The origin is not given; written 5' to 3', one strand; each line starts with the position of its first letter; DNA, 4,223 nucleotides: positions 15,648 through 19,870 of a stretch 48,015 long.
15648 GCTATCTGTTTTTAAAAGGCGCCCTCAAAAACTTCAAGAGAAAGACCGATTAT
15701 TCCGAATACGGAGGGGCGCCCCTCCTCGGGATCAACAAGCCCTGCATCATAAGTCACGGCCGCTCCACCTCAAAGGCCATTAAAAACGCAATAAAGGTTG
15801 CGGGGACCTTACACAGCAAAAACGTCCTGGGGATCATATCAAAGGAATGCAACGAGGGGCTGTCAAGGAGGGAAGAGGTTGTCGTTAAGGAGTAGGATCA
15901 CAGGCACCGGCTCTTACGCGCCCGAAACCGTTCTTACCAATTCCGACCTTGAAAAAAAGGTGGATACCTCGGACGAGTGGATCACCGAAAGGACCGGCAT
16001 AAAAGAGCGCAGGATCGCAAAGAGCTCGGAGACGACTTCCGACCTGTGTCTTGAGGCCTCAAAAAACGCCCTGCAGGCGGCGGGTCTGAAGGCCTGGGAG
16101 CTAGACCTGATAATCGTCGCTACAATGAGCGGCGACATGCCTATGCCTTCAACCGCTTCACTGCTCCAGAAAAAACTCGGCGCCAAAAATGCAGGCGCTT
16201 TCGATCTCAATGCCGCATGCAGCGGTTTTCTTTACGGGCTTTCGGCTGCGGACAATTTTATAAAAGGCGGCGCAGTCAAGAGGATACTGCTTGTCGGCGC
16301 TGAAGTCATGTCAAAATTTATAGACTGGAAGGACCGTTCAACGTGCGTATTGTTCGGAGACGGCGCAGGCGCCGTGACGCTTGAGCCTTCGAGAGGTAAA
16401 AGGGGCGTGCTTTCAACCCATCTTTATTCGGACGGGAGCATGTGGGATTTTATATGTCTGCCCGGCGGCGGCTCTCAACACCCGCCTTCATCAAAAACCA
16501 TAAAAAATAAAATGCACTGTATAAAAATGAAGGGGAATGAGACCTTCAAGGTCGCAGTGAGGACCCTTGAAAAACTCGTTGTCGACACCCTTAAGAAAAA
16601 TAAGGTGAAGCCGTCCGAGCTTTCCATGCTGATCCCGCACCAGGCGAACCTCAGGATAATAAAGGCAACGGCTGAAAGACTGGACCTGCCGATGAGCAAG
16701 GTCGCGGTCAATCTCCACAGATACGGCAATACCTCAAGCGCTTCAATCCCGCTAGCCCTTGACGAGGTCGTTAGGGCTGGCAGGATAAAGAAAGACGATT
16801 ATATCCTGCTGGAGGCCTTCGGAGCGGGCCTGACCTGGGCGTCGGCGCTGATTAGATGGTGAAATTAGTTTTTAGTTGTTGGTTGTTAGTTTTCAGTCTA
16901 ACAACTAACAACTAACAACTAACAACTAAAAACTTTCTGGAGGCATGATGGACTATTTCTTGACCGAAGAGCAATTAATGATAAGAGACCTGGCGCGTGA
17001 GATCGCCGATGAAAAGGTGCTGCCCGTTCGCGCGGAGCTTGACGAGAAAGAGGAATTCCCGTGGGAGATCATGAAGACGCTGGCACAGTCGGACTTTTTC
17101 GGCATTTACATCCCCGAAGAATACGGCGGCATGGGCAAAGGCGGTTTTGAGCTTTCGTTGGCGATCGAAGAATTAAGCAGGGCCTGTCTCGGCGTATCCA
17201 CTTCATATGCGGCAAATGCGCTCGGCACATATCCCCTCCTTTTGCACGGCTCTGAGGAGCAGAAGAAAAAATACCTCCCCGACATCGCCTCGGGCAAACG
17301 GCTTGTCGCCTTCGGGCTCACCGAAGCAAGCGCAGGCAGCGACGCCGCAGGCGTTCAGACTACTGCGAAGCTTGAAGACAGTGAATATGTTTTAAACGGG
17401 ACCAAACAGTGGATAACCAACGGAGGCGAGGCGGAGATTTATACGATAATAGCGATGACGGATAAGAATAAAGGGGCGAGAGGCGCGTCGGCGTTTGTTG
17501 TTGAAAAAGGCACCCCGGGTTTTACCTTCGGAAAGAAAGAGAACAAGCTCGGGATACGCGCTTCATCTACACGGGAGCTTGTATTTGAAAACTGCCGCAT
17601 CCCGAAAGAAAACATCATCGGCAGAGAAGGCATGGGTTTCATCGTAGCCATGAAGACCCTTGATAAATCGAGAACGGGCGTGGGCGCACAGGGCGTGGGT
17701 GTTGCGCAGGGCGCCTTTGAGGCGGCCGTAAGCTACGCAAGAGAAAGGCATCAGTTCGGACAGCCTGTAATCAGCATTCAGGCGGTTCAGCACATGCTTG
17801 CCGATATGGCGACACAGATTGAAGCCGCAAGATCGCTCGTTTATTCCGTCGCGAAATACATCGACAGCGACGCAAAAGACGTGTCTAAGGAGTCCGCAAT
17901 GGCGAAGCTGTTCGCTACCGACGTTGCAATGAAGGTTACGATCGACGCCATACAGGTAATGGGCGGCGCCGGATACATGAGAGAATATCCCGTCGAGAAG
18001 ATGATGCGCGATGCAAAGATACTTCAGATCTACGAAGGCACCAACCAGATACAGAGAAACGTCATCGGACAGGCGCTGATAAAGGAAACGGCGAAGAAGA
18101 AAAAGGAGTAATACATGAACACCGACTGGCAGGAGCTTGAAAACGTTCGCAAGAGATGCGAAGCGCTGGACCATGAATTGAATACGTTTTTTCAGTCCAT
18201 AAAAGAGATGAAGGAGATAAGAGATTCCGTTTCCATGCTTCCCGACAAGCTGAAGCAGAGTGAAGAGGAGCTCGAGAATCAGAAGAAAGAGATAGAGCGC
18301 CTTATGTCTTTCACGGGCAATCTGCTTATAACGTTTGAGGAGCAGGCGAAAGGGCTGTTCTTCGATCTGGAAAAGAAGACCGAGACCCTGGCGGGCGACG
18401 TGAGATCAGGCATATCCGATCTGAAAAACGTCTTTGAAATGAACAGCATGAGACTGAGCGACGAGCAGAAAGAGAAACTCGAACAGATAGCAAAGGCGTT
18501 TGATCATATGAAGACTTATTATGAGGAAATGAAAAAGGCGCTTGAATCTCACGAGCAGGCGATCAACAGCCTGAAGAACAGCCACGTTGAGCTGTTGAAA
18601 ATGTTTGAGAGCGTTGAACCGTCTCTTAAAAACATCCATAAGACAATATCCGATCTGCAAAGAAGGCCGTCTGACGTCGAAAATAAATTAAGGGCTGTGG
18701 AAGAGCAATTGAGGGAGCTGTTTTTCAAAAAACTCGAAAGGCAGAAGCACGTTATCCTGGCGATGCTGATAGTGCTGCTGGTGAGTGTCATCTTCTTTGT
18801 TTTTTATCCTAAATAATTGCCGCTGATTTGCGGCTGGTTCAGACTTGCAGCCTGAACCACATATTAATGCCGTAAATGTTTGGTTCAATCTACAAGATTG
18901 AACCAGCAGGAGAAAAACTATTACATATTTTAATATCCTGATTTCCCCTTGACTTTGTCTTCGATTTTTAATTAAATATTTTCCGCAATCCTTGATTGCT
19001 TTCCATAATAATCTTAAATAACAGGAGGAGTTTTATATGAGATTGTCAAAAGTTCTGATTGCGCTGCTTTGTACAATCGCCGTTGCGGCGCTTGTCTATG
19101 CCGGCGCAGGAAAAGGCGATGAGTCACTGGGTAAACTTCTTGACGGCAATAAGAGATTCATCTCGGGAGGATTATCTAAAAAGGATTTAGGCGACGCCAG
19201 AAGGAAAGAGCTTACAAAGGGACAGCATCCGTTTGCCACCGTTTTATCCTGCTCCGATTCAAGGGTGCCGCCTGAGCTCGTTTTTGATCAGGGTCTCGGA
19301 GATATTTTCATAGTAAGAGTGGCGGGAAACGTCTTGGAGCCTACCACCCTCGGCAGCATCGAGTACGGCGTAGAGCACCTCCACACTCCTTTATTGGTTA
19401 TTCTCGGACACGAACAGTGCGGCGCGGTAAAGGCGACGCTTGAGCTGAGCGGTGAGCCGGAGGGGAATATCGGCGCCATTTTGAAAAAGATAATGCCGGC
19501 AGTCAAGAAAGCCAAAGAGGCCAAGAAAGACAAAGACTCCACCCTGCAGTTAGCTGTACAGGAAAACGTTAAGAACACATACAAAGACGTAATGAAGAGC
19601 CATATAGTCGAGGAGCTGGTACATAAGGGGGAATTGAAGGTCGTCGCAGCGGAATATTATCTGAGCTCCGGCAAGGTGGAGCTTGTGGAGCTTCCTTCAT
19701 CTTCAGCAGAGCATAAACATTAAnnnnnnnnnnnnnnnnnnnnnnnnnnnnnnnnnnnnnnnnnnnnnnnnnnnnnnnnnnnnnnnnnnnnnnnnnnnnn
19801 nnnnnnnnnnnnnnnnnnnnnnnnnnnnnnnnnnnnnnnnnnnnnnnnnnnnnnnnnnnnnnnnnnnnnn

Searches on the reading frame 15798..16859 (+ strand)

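Call 39: search_protein_families(library=pfam, proteins=[window:15798-16859:+], max_evalue=0.00001)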
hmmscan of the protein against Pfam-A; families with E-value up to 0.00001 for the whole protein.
window:15798-16859:+ (354 aa): 3 families
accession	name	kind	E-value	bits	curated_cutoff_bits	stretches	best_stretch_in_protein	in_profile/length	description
PF08541.16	ACP_syn_III_C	-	1.3e-36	125.1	26.6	1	265-354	1-90/90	3-Oxoacyl-[acyl-carrier-protein (ACP)] synthase III C terminal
PF08545.16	ACP_syn_III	-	6.1e-33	113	24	1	135-213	1-80/80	3-Oxoacyl-[acyl-carrier-protein (ACP)] synthase III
PF00108.29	Thiolase_N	-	9.4e-09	35.4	26.4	1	64-173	7-117/260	Thiolase, N-terminal domain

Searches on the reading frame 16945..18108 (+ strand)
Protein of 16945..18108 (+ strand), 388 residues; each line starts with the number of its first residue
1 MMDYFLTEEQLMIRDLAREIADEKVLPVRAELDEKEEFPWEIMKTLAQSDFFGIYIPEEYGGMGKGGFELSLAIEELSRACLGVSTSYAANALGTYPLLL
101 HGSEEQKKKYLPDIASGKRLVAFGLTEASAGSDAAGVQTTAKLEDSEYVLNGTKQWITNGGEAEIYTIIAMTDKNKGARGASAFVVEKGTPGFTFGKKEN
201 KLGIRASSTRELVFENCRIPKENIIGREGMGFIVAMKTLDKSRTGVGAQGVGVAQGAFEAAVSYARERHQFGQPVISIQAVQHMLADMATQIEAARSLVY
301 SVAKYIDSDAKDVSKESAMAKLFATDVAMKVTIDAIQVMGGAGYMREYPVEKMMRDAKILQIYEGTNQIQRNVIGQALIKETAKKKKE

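Call 39: search_protein_families(library=pfam, proteins=[window:16945-18108:+], max_evalue=0.00001)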
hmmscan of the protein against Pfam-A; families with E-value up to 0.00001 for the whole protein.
window:16945-18108:+ (388 aa): 5 families
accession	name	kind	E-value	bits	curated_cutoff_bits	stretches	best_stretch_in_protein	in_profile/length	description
PF00441.29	Acyl-CoA_dh_1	-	1.4e-52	178.2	22.4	1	229-378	1-149/150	Acyl-CoA dehydrogenase, C-terminal domain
PF02771.21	Acyl-CoA_dh_N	-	3e-37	127.9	22.9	1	7-118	1-113/113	Acyl-CoA dehydrogenase, N-terminal domain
PF02770.24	Acyl-CoA_dh_M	-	4.2e-28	97.8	33.3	1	122-217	1-97/97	Acyl-CoA dehydrogenase, middle domain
PF08028.16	Acyl-CoA_dh_2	-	1.3e-24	87.4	22.7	1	245-367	2-133/134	Acyl-CoA dehydrogenase, C-terminal domain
PF22924.1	ACOX_C_alpha1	-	1.7e-06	28.4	27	1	278-370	51-160/169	Acyl-CoA oxidase, C-alpha1 domain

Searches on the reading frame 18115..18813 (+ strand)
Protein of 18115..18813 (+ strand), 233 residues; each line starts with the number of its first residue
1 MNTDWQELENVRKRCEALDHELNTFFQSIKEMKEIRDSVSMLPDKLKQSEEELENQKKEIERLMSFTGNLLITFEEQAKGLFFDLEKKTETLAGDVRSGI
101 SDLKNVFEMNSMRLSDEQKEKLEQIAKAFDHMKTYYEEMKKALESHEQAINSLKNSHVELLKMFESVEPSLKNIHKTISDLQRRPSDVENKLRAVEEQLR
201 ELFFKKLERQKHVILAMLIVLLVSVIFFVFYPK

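Call 39: search_protein_families(library=pfam, proteins=[window:18115-18813:+], max_evalue=0.00001)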
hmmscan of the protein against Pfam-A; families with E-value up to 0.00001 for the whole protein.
window:18115-18813:+ (233 aa): 1 family
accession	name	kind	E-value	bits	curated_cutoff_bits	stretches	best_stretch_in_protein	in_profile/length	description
PF06419.17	COG6_N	-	8.3e-07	29.6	27.4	0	156-203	27-74/114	Conserved oligomeric complex COG6, N-terminal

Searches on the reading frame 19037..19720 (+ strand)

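Call 40: search_protein_families(library=pfam, proteins=[window:19037-19720:+], max_evalue=0.00001)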
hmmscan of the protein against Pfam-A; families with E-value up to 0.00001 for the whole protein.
window:19037-19720:+ (228 aa): 1 family
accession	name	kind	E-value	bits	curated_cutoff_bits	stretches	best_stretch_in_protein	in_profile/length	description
PF00484.24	Pro_CA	-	9.4e-44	149.8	25.7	1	67-214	1-156/156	Carbonic anhydrase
